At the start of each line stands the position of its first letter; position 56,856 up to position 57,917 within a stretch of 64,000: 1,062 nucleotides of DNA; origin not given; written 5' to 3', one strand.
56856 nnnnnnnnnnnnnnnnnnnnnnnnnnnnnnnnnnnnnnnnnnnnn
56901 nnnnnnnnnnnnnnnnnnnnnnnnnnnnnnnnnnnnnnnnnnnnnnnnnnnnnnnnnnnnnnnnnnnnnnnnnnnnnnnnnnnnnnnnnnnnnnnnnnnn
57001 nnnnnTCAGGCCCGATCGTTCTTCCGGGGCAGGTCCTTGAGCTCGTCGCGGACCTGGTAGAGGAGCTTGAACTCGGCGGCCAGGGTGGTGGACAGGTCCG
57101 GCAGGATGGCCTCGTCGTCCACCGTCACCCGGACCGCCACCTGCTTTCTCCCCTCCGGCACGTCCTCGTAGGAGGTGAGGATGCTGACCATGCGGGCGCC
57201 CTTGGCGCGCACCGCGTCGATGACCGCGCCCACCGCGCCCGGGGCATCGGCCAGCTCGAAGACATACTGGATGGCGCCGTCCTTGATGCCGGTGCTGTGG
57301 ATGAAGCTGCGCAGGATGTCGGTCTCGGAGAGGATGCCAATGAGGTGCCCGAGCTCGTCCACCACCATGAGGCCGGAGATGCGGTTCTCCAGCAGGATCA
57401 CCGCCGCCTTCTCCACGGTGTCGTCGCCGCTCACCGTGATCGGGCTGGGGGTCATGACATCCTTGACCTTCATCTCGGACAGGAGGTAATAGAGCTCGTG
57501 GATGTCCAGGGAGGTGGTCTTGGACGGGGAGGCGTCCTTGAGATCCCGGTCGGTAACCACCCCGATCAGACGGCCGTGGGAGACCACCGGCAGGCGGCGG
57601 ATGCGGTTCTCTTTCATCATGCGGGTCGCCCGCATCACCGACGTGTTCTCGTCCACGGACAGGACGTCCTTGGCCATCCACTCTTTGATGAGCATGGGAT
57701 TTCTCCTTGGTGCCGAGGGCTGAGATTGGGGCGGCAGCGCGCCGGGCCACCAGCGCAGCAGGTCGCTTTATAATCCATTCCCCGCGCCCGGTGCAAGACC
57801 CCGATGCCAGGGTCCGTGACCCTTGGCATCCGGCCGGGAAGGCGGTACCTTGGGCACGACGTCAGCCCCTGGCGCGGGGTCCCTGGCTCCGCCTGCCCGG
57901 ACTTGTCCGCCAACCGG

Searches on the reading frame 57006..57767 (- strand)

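Call 46: search_protein_families(library=pfam, proteins=[window:57006-57767:-], max_evalue=0.00001)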
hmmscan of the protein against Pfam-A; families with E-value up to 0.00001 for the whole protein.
window:57006-57767:- (253 aa): 1 family
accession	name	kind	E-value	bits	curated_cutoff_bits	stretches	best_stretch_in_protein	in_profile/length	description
PF00571.33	CBS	-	3.9e-33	114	24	2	101-155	1-55/57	CBS domain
